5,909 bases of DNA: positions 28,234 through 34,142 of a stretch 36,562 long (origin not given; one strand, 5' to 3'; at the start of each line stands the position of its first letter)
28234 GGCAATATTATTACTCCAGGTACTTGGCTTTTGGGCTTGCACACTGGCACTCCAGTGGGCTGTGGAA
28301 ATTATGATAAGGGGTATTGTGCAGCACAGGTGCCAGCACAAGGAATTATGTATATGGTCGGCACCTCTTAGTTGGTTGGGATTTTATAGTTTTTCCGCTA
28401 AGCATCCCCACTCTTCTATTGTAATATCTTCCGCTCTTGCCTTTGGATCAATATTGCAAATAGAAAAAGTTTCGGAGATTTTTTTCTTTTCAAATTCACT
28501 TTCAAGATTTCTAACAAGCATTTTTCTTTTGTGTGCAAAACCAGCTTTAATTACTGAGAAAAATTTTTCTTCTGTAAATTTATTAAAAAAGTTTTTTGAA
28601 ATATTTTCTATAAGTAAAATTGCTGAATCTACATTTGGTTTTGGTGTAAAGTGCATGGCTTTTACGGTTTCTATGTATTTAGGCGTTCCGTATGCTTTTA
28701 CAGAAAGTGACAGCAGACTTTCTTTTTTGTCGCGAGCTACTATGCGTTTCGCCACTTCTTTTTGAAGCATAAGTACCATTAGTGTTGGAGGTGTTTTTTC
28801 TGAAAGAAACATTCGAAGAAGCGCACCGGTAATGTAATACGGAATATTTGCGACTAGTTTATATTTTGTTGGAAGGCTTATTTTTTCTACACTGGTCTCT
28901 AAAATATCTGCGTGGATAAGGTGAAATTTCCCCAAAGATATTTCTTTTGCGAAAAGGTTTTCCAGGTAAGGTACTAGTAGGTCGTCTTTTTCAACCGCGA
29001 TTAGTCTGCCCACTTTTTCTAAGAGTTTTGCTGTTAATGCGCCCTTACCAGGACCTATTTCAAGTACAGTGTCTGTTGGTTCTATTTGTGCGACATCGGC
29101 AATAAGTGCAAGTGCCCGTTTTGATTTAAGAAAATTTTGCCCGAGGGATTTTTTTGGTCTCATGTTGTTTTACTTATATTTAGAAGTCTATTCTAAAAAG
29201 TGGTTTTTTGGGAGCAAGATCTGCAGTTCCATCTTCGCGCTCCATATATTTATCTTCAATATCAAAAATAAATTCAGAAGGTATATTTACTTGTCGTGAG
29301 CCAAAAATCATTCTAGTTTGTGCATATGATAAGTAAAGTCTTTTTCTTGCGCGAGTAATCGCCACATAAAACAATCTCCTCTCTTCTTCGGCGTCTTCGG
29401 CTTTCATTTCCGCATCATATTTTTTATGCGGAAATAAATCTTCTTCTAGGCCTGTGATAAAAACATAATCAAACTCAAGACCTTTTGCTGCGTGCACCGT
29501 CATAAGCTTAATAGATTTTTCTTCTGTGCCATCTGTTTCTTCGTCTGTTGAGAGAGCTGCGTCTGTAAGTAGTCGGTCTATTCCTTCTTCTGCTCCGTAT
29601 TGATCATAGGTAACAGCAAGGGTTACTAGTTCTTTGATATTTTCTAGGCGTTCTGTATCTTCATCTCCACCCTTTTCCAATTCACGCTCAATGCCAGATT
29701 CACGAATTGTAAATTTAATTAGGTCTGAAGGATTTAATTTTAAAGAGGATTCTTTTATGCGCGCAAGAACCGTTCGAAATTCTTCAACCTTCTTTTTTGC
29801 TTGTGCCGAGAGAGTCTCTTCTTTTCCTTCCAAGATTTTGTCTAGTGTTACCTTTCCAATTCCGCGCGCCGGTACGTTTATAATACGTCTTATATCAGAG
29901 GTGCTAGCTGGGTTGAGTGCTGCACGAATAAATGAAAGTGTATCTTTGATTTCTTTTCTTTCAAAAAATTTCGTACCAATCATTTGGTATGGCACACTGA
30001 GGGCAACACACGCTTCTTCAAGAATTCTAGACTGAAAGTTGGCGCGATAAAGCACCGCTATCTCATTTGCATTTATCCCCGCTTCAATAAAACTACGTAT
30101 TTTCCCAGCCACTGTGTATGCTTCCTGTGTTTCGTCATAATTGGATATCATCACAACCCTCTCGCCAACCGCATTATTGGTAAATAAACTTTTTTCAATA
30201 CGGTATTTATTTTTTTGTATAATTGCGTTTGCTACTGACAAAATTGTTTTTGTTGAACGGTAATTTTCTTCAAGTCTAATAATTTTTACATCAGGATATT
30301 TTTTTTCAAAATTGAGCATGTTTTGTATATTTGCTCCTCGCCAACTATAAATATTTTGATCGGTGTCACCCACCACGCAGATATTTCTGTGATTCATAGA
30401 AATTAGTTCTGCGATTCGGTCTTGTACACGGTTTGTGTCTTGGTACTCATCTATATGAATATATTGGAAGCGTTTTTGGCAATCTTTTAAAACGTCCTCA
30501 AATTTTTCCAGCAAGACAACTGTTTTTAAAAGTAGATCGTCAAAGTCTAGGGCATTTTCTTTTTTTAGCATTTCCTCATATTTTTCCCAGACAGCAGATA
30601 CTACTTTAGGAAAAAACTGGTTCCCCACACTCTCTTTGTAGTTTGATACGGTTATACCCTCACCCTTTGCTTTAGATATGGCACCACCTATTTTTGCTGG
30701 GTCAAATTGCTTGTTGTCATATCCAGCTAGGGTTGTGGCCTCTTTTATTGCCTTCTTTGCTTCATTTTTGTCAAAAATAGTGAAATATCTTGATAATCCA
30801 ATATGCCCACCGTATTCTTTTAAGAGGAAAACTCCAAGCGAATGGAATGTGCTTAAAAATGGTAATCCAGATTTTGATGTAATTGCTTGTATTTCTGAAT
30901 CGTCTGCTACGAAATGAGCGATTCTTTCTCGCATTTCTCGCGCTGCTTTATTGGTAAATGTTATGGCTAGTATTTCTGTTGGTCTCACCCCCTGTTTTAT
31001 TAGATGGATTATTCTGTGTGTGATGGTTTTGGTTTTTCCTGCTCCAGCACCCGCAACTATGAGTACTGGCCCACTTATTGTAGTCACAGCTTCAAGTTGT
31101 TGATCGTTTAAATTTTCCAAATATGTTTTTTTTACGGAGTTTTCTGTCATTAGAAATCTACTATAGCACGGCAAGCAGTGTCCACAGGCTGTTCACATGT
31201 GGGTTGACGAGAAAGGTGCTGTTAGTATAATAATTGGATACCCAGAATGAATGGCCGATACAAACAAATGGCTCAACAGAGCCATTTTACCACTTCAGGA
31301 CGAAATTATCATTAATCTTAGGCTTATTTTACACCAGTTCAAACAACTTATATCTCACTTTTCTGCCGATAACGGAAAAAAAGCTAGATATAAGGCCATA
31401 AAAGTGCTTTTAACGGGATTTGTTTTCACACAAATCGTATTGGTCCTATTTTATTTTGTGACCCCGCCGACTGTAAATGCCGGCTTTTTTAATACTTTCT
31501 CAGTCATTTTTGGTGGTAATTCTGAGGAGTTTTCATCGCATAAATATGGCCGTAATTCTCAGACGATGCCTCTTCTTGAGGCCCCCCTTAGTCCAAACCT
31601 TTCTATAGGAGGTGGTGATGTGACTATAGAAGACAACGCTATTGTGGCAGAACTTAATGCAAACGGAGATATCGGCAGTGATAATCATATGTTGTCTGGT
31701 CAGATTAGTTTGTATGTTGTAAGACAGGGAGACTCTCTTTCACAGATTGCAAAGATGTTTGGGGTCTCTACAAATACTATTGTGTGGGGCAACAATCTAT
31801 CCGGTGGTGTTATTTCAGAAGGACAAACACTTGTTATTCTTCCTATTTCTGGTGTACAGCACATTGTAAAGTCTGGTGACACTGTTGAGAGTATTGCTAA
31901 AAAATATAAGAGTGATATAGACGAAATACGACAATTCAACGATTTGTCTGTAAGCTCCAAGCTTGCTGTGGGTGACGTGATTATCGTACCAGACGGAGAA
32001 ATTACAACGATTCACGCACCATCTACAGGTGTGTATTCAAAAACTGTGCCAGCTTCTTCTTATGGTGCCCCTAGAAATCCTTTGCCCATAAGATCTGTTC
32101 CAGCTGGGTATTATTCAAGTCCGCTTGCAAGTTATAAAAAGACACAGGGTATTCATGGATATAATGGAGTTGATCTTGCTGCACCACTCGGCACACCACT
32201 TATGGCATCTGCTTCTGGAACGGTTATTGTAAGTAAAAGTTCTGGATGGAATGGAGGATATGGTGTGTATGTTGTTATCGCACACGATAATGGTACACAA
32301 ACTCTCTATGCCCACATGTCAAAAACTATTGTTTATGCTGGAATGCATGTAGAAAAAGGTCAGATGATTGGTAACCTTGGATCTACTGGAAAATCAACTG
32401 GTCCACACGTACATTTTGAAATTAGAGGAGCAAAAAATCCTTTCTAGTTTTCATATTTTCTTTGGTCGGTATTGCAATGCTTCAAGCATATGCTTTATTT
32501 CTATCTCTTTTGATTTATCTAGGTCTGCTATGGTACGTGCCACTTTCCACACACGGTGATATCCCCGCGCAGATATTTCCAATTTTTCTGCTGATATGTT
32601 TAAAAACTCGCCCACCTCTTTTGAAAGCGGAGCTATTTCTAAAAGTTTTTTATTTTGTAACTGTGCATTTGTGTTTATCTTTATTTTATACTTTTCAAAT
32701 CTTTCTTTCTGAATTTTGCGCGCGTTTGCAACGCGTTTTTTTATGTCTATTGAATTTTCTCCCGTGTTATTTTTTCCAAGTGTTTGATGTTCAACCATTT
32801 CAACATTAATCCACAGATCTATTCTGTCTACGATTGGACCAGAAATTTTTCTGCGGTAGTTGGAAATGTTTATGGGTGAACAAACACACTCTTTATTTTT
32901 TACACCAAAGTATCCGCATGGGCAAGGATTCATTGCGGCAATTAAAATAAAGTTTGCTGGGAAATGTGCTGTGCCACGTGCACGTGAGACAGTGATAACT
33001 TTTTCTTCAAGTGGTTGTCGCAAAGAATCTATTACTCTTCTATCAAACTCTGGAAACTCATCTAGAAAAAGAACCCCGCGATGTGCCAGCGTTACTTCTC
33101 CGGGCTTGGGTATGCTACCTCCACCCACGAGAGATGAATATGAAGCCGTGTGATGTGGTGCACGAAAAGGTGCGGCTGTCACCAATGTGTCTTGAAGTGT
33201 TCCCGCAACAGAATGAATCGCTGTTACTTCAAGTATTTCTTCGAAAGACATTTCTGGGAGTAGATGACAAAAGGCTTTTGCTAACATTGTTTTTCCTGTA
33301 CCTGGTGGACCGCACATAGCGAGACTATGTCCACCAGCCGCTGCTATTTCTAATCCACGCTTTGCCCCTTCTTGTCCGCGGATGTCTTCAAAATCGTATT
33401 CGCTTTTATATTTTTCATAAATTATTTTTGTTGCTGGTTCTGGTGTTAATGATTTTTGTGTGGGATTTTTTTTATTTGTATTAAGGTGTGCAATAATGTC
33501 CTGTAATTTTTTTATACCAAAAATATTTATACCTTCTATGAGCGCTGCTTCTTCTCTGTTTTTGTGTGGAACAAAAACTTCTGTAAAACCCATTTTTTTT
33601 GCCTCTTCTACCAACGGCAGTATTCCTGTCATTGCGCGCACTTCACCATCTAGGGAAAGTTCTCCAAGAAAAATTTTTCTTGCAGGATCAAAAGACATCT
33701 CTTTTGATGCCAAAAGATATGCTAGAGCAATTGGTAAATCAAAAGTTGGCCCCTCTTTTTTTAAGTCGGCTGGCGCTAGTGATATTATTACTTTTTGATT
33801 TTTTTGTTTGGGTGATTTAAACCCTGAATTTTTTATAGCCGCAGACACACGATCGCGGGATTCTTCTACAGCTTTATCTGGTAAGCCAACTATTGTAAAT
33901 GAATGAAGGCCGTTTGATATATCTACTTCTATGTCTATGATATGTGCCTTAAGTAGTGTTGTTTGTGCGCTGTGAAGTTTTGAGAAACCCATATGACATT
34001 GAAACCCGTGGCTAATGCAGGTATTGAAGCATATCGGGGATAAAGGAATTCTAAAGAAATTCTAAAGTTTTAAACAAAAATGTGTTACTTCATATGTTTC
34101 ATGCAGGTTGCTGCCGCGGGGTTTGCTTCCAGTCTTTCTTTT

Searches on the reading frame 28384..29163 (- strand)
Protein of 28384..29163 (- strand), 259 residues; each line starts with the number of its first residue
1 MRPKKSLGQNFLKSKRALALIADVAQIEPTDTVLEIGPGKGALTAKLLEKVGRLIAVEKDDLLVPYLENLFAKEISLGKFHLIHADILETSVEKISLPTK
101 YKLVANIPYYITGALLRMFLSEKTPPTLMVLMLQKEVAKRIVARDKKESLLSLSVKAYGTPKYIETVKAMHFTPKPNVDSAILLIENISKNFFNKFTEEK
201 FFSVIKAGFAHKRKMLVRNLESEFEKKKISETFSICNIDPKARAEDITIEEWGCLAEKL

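Call 6: search_protein_families(library=pfam, max_evalue=0.01, proteins=[window:28384-29163:-])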
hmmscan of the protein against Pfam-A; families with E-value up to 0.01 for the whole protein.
window:28384-29163:- (259 aa): 3 families
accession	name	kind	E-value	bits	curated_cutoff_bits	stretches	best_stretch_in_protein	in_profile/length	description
PF00398.26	RrnaAD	-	3.4e-52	177.6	24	1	4-253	5-255/263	Ribosomal RNA adenine dimethylase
PF01135.25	PCMT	-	0.0053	17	20.3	1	16-64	60-111/210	Protein-L-isoaspartate(D-aspartate) O-methyltransferase (PCMT)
PF13649.12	Methyltransf_25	-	0.0072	17.4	27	0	33-93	1-61/97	Methyltransferase domain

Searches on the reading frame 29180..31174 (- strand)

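Call 6: search_protein_families(library=pfam, max_evalue=0.01, proteins=[window:29180-31174:-])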
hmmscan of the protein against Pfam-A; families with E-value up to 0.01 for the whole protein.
window:29180-31174:- (664 aa): 9 families
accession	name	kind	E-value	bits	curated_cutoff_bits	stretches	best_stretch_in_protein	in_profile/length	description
PF00580.27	UvrD-helicase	-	1.4e-83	281.2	23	1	22-294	1-271/271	UvrD/REP helicase N-terminal domain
PF13361.12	UvrD_C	-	9.3e-71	239.5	25.6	1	299-619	1-349/350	UvrD-like helicase C-terminal domain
PF13245.12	AAA_19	-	1.6e-21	77.3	25.1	1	26-277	1-132/134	AAA domain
PF13538.12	UvrD_C_2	-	3.5e-12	46.4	27.4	1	557-615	4-51/52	UvrD-like helicase C-terminal domain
PF01443.25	Viral_helicase1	-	1.9e-09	38.1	21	1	547-614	178-225/228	Viral superfamily 1 RNA helicase core domain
PF13604.12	AAA_30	-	1.3e-07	32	27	1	22-86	2-67/191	AAA domain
PF13087.12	AAA_12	-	2.5e-06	27.6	27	0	546-614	130-189/195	AAA domain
PF13086.12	AAA_11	-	0.00054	20.3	27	1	22-91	2-75/257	AAA domain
PF04851.21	ResIII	-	0.0095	16.3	22.5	1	25-99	7-88/164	Type III restriction enzyme, res subunit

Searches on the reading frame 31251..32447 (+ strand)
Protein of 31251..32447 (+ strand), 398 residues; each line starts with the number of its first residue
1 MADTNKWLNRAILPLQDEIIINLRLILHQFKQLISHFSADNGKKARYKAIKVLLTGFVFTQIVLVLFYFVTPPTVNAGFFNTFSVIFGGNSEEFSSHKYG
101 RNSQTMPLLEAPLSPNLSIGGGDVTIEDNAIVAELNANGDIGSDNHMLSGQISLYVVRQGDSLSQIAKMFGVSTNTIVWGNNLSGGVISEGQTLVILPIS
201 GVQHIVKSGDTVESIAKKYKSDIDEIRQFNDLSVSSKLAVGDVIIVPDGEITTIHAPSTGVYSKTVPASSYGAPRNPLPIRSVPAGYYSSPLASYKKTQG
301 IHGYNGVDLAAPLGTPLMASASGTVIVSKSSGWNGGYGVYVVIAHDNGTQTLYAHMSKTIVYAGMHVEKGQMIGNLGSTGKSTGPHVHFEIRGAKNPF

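Call 42: search_protein_families(library=pfam, max_evalue=0.001, proteins=[window:31251-32447:+])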
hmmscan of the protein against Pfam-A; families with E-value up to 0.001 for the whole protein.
window:31251-32447:+ (398 aa): 6 families
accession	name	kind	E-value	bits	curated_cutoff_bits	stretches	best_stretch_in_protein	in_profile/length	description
PF01551.29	Peptidase_M23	-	1.5e-29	102.5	28.7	1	304-396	3-92/96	Peptidase family M23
PF01476.26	LysM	-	6.8e-24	84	20.9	2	204-247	1-43/43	LysM domain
PF23473.1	LysM3_LYK4_5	-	9.8e-13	48.4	29.3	1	155-187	5-37/48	LYK4/5 LysM3 domain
PF23446.1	LysM1_NFP_LYK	-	1.1e-05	26.7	36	0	161-199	16-55/60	NFP/LYK LysM1 domain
PF23577.1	LysM_RLK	-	0.00038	20.9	27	0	207-231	6-30/44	LysM domain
PF23462.1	LysM3_NFP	-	0.00092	20.1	28.1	0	155-182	5-32/48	NFP LysM3 domain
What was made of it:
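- On Conjugative MPF_FATA T4SS / ICE: An M23+LysM peptidase lies outside the block at 31251-32447 (call 42).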

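Call 52: search_protein_families(library=ncbifam, max_evalue=0.001, proteins=[window:31251-32447:+])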
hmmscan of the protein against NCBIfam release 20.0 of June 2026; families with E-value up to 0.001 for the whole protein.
window:31251-32447:+ (398 aa): 23 families
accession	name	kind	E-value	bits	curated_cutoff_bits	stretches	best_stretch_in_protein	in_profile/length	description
NF041208.1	celldiv_DipM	equivalog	2.2e-26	93.1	740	3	292-397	307-410/419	cell division endopeptidase DipM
NF050804.1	CellDivDipMCaul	equivalog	4e-26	92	900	2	305-394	529-616/634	cell division endopeptidase DipM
NF008652.0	PRK11649.1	equivalog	2.4e-25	89.1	341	1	301-391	310-397/439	murein DD-endopeptidase MepM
NF053825.1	PdgNdpepShyA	equivalog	1.5e-23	83.2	700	1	296-391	288-380/425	peptidoglycan DD-endopeptidase ShyA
NF040883.1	amid_act_ActS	equivalog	4.5e-23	81.8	375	1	200-392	32-221/242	amidase activator ActS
NF053824.1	PdgNdpepShyC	equivalog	5.8e-22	78.2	700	1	274-391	268-380/429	peptidoglycan DD-endopeptidase ShyC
NF052336.1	PdgHdaseHSB100310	equivalog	1.1e-20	74.2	500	1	296-392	48-142/316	peptidoglycan hydrolase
NF052530.1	Heli_ShapePgp3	exception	7.1e-18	64.7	300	1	303-392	165-252/270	peptidoglycan metallopeptidase Pgp3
NF047755.1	LIC_10271_M23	exception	1.1e-16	61.3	180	1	203-378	26-188/207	LIC_10271 family cell wall hydrolase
NF008123.1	PRK10871.1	equivalog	1.3e-13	51.1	311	1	154-392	106-350/365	murein hydrolase activator NlpD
NF052529.1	PG_M23_Pgp6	exception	1.5e-12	47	600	1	306-391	337-419/452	peptidoglycan metallopeptidase Pgp6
NF008050.0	PRK10783.1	equivalog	2.2e-12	46.1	508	2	150-199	341-390/457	murein transglycosylase D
NF008644.1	PRK11637.1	equivalog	2.7e-12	46.4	270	1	297-392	279-371/385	murein hydrolase activator EnvC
NF053738.1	S2SprSpoIIQBc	equivalog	5.8e-12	45.7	250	1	304-394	122-213/232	stage II sporulation protein SpoIIQ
NF047657.1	CellWlHdaseLepto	equivalog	1.7e-09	37.5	400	1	205-378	30-199/221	hypothetical protein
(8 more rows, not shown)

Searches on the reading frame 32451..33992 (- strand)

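Call 42: search_protein_families(library=pfam, max_evalue=0.001, proteins=[window:32451-33992:-])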
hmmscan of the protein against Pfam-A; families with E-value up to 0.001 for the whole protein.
window:32451-33992:- (513 aa): 9 families
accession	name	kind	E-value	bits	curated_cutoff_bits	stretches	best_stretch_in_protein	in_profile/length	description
PF01078.27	Mg_chelatase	-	1.4e-91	306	20.3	1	200-404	1-206/207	Magnesium chelatase, subunit ChlI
PF13541.12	ChlI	-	8.7e-42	142.3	27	1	21-145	1-121/121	Subunit ChlI of Mg-chelatase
PF13335.12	Mg_chelatase_C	-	3.2e-29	101.8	26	1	411-509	1-94/94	Magnesium chelatase, subunit ChlI C-terminal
PF07728.20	AAA_5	-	5.1e-12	46.4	22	1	225-358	3-125/139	AAA domain (dynein-related subfamily)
PF00493.29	MCM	-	8.5e-09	35.3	23.3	1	221-362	57-178/224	MCM P-loop domain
PF05362.19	Lon_C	-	4.9e-06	26.7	21.1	1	17-168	41-200/205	Lon protease (S16) C-terminal proteolytic domain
PF00158.32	Sigma54_activat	-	2.6e-05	24.4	20.2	1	218-355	19-142/168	Sigma-54 interaction domain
PF00004.35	AAA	-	3.5e-05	24.7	21.2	1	226-254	3-30/131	ATPase family associated with various cellular activities (AAA)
PF20030.5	bpMoxR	-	0.00064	19.3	27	0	214-254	24-64/205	MoxR domain in the MoxR-vWA-beta-propeller ternary systems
